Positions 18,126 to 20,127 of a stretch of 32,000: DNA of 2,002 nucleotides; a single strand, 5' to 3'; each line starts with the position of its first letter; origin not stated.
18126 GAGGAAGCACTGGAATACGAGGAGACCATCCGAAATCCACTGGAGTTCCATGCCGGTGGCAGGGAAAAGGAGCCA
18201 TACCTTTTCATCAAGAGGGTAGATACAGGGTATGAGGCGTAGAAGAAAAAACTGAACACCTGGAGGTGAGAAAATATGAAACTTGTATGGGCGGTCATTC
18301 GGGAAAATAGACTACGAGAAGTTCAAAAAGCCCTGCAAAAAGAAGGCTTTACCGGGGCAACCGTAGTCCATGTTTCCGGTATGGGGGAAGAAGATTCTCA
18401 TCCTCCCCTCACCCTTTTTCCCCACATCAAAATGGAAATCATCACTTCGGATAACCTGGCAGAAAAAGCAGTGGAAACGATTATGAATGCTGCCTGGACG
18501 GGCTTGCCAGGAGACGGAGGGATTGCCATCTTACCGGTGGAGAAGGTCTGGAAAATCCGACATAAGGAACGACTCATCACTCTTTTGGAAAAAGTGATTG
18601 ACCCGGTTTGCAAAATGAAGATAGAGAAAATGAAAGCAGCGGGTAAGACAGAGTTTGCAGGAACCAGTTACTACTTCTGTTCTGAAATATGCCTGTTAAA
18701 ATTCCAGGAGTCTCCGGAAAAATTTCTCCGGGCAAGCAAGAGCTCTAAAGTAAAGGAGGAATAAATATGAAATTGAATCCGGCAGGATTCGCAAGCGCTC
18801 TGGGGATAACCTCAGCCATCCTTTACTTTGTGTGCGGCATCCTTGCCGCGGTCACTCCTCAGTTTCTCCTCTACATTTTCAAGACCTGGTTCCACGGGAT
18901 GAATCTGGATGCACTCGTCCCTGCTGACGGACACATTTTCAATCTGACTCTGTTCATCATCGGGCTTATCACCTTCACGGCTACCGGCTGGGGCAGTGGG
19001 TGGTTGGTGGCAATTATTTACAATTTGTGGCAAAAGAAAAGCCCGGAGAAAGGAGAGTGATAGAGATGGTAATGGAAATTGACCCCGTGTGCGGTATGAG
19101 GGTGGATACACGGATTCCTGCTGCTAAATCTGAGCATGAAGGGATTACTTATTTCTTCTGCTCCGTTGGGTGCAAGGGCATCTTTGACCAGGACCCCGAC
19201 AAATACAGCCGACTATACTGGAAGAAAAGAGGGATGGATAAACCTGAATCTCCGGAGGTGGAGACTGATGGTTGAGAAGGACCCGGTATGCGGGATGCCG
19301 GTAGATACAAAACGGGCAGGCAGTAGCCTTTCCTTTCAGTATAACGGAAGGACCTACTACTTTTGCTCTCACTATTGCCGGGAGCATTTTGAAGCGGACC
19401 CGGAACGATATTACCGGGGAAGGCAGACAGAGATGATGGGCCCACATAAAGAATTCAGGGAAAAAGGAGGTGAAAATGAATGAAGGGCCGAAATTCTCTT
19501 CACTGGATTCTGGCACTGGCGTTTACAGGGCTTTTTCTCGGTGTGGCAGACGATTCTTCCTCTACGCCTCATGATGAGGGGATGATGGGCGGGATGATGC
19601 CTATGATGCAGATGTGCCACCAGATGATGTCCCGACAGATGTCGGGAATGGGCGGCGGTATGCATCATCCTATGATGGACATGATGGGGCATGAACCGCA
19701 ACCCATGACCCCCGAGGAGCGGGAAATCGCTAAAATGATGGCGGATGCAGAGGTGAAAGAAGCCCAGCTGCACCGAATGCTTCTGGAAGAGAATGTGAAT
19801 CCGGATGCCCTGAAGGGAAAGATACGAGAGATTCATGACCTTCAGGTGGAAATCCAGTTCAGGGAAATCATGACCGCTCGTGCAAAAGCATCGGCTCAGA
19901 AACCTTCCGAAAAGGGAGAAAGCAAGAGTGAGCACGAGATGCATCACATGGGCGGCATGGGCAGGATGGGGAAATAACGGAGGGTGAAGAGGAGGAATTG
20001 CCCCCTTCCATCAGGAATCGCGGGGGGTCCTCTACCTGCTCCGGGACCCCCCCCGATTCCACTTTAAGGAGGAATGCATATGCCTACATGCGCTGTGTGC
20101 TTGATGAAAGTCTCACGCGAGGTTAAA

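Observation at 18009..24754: Eleven-gene YHS/TRASH-rich redox module welded to cusCBA: candidate undescribed copper-handling system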

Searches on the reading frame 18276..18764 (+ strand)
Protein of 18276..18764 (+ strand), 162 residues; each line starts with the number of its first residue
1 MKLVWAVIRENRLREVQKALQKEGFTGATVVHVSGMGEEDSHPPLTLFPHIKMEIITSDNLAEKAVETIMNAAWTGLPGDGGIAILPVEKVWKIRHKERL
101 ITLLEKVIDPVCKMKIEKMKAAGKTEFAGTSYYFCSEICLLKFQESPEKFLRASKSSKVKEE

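Call 4: search_protein_families(library=pfam, max_evalue=0.01, proteins=[window:18276-18764:+])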
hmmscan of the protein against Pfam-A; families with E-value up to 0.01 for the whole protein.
window:18276-18764:+ (162 aa): 3 families
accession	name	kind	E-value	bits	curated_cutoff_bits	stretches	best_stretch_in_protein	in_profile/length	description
PF00543.27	P-II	-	1.7e-19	70.5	25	1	1-98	1-102/102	Nitrogen regulatory protein P-II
PF04945.19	YHS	-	2.9e-15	56.4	30.3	1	107-152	1-45/47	YHS domain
PF06467.20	zf-FCS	-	0.0086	16.3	22.4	0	129-143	25-39/39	MYM-type Zinc finger with FCS sequence motif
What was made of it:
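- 18276..18764 (+): g2, a PII-like::YHS fusion; part of cassette A. P-II 70.5 bits and YHS 56.4 bits (call 4).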

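Call 7: search_protein_families(library=ncbifam, max_evalue=0.01, proteins=[window:18276-18764:+])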
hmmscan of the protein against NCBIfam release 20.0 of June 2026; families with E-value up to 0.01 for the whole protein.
window:18276-18764:+ (162 aa): 2 families
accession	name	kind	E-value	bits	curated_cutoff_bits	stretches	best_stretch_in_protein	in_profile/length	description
NF008111.0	PRK10858.1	equivalog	1.8e-14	54.1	202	1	1-98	1-106/112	nitrogen regulatory protein P-II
NF007946.0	PRK10665.1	equivalog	2.4e-12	47.6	181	1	1-98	1-106/112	P-II family nitrogen regulator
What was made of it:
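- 18276..18764 (+): The GlnB/GlnK equivalog cutoffs are not met (call 7).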

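Call 39: list_cluster_members(proteins=[P0001, P0121, P0002, window:18276-18764:+, window:23241-24236:+, window:24296-24754:+, window:19480-19977:+, window:22936-23244:+, window:18767-19060:+, window:18009-18242:+])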
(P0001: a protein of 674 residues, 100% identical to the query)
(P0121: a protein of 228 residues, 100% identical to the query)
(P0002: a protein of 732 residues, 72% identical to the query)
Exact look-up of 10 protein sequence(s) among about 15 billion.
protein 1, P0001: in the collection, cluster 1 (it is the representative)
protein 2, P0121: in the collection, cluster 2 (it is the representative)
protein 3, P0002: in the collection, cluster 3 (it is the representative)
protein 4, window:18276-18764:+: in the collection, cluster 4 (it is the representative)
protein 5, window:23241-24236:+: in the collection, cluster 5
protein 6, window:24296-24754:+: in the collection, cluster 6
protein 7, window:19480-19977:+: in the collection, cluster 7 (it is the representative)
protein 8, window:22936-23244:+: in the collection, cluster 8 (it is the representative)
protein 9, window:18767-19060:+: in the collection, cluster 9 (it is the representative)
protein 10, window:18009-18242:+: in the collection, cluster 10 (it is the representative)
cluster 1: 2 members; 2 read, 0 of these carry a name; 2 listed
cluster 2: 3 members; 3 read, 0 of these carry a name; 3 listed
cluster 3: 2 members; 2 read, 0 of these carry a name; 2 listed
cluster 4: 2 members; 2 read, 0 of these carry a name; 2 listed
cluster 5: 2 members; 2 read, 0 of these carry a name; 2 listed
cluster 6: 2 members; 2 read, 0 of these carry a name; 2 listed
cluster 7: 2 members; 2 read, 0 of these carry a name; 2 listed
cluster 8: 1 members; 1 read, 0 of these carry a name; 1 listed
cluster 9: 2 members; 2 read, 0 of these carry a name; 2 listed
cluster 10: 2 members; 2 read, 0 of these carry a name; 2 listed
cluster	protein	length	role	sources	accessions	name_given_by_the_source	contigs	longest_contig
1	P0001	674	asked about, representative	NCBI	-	-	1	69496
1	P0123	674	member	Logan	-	-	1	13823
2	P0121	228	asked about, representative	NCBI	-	-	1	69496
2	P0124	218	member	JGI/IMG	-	-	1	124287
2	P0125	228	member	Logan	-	-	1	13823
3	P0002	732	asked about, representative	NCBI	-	-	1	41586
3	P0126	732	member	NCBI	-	-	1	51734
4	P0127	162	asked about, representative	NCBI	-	-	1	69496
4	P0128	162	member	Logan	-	-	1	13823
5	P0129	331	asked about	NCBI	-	-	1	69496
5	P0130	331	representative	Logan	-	-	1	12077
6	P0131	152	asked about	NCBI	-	-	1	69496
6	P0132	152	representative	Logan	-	-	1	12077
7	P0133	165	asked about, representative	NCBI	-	-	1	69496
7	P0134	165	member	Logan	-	-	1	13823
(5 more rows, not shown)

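Call 40: find_encoding_contigs(protein=window:18276-18764:+, flank=10000, max_places=4)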
Protein window:18276-18764:+ (162 aa): no gene with exactly this product is on record in the collection.

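Call 65: find_related_loci(query=window:18276-18764:+, collection=metagenome_contigs, flank=8000)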
Query window:18276-18764:+ (162 aa) in metagenome_contigs; peptide patterns used: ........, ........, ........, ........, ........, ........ (x = any residue, [..] = any of these).
82 stretches matched a pattern; 1 encode a relative of the query (tblastn E <= 1e-3); 1 distinct loci.
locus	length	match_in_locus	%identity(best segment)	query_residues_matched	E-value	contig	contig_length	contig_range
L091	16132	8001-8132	41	108-150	2e-6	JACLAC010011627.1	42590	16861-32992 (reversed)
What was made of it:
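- Tried and rejected: Metagenome scan with PII::YHS: one locus, matching the YHS part only (call 65).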

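Call 66: search_dna_similar(query=window:18276-18764:+, collection=plasmids, mode=protein, max_rows=15, max_evalue=0.0001)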
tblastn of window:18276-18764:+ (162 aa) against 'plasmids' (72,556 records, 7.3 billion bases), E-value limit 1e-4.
Records with a match: 111; places in all: 121; records where one place covers at least 80% of the query: 0.
Best place of each record, by identity: <60% 111.
By first word of the organism name: Clostridium 9; Paraburkholderia 8; Paracoccus 6; Burkholderia 6; Escherichia 6; Acinetobacter 5; Sinorhizobium 4; Haloarcula 4; Roseomonas 4; Sphingomonas 3; and 42 more.
By predicted mobility (MOB-suite, as given by PLSDB): non-mobilizable 84; conjugative 14; mobilizable 13.
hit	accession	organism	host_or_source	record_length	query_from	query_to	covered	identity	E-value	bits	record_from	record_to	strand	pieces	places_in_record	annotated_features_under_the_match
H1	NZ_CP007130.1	Gemmatirosa kalamazoonensis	-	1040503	1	107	66%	40.0%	5e-13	72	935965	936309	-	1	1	record has no annotation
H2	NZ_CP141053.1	Paracoccus denitrificans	-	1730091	1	98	60%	39.6%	7e-13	72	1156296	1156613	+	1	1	none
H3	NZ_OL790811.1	Proteus mirabilis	-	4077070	1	99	61%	38.3%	4e-14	76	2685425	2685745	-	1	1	none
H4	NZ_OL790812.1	Proteus mirabilis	-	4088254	1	99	61%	38.3%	4e-14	76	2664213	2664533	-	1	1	none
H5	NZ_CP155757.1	Sphingomonas parapaucimobilis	Chinese cabbage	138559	1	99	61%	38.3%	1e-13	74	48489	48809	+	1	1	P-II family nitrogen regulator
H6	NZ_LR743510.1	Methylobacterium bullatum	-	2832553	1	98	60%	38.7%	6e-13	72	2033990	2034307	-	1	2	none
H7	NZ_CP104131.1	Sinorhizobium sp. K101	Phaseolus vulgaris,cell ...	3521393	1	98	60%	38.7%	8e-13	72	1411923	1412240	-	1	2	none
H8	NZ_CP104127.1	Sinorhizobium sp. M103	Phaseolus vulgaris,cell ...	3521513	1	98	60%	38.7%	8e-13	72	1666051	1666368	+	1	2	none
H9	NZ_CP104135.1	Sinorhizobium sp. C101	Phaseolus vulgaris,cell ...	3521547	1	98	60%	38.7%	8e-13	72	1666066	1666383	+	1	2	none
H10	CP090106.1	Sinorhizobium meliloti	Medicago,Cell culture,Plant nodule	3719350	1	98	60%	38.7%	8e-13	72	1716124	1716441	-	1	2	P-II family nitrogen regulator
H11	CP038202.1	Paracoccus ferrooxidans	single cell,bioreactor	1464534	1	98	60%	38.7%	1e-12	72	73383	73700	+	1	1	P-II family nitrogen regulator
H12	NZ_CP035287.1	Paracoccus versutus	whole organism,soil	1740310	1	98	60%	38.7%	1e-12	72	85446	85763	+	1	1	none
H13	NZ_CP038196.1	Paracoccus versutus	single cell,soil adjacent to the roots ...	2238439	1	98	60%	38.7%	1e-12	72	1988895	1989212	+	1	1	none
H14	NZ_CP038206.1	Paracoccus pantotrophus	single cell,soil associated with ...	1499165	1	98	60%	38.7%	1e-12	71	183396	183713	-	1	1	none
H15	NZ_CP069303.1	Shinella sp. PSBB067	monoisolate,Minnesota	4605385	1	98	60%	38.7%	2e-12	71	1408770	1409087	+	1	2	none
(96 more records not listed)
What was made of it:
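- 18276..18764 (+): No full-length match in plasmids or in the metagenome scan (calls 65, 66).
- Tried and rejected: tblastn of PII::YHS against plasmids: only canonical GlnB/K-like hits over the PII half (call 66).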

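Call 74: search_protein_families(library=pfam, max_evalue=1, proteins=[L083:10654-10992:+])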
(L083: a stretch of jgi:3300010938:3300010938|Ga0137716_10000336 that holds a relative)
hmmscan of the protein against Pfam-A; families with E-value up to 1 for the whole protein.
L083:10654-10992:+ (112 aa): 0 families

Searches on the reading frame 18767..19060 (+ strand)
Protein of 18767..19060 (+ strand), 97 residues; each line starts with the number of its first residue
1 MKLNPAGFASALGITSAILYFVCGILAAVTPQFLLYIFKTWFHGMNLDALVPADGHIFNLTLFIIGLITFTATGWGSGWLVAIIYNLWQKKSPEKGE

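Call 4: search_protein_families(library=pfam, max_evalue=0.01, proteins=[window:18767-19060:+])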
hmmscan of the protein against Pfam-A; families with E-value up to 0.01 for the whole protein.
window:18767-19060:+ (97 aa): 1 family
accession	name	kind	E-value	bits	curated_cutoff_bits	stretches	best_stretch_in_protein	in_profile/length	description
PF18926.5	DUF5676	-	6.2e-18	65.9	27.6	1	4-88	1-82/82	2TM family of unknown function (DUF5676)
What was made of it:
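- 18767..19060 (+): g3, a DUF5676 protein with two transmembrane helices; part of cassette A. Pfam 65.9 bits (call 4).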

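Call 7: search_protein_families(library=ncbifam, max_evalue=0.01, proteins=[window:18767-19060:+])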
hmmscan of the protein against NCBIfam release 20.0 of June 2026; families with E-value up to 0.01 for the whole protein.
window:18767-19060:+ (97 aa): 1 family
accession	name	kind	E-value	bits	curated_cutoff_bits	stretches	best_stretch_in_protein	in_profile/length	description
NF037947.1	holin_4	subfamily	0.0041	17.6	70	0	3-29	1-27/75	bacteriophage holin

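Call 67: search_dna_similar(query=window:18767-19060:+, collection=plasmids, mode=protein, max_rows=15, max_evalue=0.001)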
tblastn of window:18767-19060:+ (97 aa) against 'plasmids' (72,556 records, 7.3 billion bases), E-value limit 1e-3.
No match.
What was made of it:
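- Tried and rejected: tblastn of DUF5676 against plasmids: no match (call 67).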

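Call 74: search_protein_families(library=pfam, max_evalue=1, proteins=[L083:10654-10992:+])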
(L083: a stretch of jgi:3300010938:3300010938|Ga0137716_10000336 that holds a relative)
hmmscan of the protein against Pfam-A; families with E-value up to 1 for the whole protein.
L083:10654-10992:+ (112 aa): 0 families

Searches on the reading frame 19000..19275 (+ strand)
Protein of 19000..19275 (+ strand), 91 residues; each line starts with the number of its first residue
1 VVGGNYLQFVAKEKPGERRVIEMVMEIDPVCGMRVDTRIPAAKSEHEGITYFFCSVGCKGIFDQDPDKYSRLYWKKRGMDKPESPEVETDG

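Call 4: search_protein_families(library=pfam, max_evalue=0.01, proteins=[window:19000-19275:+])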
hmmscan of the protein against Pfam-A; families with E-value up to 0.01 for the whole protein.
window:19000-19275:+ (91 aa): 1 family
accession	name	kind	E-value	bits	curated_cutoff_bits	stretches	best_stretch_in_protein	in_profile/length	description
PF04945.19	YHS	-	1e-13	51.4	30.3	1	27-70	2-44/47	YHS domain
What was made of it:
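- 19066..19275 (+): g4, a YHS protein; part of cassette A. YHS 51.4 bits (call 4).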

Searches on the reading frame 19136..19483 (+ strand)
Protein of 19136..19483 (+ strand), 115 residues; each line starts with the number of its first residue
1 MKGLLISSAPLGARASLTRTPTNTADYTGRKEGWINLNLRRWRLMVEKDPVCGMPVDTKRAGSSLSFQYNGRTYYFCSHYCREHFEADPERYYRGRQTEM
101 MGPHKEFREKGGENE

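Call 4: search_protein_families(library=pfam, max_evalue=0.01, proteins=[window:19136-19483:+])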
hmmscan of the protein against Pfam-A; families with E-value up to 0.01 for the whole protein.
window:19136-19483:+ (115 aa): 2 families
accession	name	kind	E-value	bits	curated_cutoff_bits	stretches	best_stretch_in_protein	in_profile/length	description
PF04945.19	YHS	-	2e-13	50.6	30.3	1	48-93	2-44/47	YHS domain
PF24273.1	TRASH_HVO_1752_C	-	0.0023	18.5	27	1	66-91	17-42/47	HVO_1752, C-terminal TRASH domain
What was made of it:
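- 19268..19483 (+): g5, a YHS protein belonging to the conserved core. YHS 50.6 bits (call 4).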

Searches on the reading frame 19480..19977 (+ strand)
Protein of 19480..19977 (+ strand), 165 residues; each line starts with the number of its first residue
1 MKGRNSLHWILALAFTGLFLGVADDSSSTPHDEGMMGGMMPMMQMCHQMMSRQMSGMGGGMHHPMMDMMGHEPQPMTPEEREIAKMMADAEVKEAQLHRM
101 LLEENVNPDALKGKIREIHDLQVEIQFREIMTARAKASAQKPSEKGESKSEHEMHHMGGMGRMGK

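Call 4: search_protein_families(library=pfam, max_evalue=0.01, proteins=[window:19480-19977:+])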
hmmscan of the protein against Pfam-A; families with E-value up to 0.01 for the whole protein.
window:19480-19977:+ (165 aa): 0 families

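Call 7: search_protein_families(library=ncbifam, max_evalue=0.01, proteins=[window:19480-19977:+])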
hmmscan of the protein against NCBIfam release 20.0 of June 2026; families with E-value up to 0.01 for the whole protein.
window:19480-19977:+ (165 aa): 0 families

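Call 55: search_solved_structures(query=window:19480-19977:+, max_evalue=10)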
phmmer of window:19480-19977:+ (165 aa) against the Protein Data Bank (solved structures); distinct sequences matched with E-value up to 10: 2.
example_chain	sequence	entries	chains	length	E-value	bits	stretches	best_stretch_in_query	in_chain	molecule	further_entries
8tek_D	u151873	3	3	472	0.94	12.6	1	80-122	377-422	Growth-arrest-specific microtubule-binding protein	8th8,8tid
9y6s_8D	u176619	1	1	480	1.1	12.4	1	85-124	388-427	T-lymphocyte triggering factor, putative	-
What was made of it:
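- On Spy/CpxP/ZraP periplasmic chaperones (g6): No PDB sequence match (call 55).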

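Call 56: search_protein_families(library=pfam, max_evalue=5, proteins=[window:19480-19977:+])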
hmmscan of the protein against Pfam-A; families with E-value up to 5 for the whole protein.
window:19480-19977:+ (165 aa): 2 families
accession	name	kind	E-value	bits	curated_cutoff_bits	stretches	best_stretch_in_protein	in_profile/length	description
PF13851.11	GAS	-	0.016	15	32.3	1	80-119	148-187/200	Growth-arrest specific micro-tubule binding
PF13801.11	Metal_resist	-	0.093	13.3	29.2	0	78-126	56-104/125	Heavy-metal resistance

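Call 74: search_protein_families(library=pfam, max_evalue=1, proteins=[L083:10654-10992:+])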
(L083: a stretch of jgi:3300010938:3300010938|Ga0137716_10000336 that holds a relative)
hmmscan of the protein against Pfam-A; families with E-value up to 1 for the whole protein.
L083:10654-10992:+ (112 aa): 0 families
